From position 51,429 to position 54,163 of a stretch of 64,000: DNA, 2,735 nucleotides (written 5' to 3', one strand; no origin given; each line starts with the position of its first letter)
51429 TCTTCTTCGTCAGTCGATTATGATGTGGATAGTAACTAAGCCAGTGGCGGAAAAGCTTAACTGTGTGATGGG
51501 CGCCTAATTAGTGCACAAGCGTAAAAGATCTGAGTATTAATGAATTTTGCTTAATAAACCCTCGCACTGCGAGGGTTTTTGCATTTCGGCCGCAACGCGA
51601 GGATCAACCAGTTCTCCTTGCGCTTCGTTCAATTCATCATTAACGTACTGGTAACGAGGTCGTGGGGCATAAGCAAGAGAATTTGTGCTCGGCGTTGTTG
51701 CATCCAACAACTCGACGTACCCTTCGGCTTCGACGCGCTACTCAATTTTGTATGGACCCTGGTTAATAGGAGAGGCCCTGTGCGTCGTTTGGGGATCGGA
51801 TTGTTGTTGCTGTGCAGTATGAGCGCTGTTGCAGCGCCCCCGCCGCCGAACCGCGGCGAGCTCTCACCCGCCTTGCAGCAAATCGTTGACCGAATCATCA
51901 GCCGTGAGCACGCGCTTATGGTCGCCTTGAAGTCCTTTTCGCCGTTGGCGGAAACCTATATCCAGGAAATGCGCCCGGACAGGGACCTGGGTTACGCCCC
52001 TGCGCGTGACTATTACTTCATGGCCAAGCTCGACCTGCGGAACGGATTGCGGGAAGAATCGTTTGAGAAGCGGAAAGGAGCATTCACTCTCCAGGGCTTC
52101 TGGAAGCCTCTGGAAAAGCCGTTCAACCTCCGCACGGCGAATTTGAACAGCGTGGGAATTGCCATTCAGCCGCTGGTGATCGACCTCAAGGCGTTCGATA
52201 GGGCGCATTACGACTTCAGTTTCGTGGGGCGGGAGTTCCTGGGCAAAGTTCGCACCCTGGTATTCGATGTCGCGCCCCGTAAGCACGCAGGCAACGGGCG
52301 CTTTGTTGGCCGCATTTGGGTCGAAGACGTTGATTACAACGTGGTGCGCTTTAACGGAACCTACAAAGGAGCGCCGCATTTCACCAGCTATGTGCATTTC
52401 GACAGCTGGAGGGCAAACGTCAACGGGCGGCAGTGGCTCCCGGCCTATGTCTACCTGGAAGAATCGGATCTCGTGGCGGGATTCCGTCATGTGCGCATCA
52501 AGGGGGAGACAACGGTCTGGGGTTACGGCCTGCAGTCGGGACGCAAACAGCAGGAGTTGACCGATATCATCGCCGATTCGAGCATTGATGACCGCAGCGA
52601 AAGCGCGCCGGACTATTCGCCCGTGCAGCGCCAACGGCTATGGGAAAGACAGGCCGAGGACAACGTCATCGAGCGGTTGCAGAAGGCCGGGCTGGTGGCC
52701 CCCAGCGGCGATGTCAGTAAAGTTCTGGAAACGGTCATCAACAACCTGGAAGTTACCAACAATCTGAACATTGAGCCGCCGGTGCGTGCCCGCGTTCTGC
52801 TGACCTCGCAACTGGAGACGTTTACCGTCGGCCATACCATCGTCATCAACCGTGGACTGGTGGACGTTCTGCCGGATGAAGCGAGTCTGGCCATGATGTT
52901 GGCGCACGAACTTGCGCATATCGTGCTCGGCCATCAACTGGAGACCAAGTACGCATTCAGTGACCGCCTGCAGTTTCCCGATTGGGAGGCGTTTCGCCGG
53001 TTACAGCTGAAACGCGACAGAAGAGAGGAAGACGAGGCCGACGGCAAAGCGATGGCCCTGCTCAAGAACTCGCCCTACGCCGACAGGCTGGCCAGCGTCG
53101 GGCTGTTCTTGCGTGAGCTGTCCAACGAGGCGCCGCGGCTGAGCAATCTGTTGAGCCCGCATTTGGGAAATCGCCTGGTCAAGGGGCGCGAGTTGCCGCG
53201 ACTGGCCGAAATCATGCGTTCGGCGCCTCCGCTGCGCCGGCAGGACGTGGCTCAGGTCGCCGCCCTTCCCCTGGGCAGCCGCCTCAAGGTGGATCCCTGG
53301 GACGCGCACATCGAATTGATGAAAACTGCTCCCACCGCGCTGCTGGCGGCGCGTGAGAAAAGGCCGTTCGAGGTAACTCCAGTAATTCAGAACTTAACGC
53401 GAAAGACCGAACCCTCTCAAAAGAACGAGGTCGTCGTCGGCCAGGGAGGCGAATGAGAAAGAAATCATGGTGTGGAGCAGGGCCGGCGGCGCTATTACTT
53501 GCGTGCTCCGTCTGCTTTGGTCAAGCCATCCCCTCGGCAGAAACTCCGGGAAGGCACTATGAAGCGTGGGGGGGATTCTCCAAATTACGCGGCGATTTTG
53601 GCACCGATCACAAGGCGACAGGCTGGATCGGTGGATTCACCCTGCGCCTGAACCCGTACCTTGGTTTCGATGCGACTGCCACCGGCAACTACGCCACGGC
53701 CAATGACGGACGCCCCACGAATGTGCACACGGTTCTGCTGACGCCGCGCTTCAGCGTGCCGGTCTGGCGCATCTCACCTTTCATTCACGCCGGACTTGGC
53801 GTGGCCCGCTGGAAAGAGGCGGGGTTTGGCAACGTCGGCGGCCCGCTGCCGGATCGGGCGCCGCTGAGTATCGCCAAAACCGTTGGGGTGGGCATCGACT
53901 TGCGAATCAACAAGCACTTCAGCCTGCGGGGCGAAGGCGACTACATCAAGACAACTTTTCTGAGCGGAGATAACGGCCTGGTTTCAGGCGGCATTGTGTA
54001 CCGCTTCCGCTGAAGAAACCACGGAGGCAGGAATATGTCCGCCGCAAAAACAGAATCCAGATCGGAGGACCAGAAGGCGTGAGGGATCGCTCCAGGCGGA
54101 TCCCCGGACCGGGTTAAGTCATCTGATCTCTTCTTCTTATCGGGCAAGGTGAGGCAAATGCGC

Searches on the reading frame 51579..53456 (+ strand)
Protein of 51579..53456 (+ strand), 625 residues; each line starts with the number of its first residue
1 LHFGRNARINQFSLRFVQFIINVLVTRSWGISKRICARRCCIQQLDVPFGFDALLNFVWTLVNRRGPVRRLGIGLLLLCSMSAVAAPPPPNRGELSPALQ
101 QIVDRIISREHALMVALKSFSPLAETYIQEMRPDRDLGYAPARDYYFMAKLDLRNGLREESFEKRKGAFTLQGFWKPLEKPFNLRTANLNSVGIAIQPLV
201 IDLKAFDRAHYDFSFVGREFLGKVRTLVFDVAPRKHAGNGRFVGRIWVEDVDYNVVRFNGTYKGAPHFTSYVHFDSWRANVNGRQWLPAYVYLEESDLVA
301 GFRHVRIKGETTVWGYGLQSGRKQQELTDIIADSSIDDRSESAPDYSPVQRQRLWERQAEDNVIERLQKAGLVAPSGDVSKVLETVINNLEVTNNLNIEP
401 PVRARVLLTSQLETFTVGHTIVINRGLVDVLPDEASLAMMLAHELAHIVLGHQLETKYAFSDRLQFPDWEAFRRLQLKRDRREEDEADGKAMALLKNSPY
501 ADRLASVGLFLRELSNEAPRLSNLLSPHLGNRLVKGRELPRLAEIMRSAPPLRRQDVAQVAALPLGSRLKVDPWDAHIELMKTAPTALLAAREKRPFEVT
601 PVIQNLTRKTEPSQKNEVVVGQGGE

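Call 108: search_protein_families(library=pfam, proteins=[window:51579-53456:+], max_evalue=0.00001)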
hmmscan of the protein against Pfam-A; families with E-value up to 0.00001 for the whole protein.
window:51579-53456:+ (625 aa): 1 family
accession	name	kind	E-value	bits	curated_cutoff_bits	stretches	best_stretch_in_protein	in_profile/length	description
PF01435.24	Peptidase_M48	-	8.4e-09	36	20.3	1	395-458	19-86/186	Peptidase family M48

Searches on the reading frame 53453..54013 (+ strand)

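Call 108: search_protein_families(library=pfam, proteins=[window:53453-54013:+], max_evalue=0.00001)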
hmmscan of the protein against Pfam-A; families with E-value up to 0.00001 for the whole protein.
window:53453-54013:+ (186 aa): 1 family
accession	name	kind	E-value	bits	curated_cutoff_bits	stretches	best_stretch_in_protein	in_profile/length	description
PF13505.12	OMP_b-brl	-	1.4e-06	29.1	28.7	1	15-185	2-175/175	Outer membrane protein beta-barrel domain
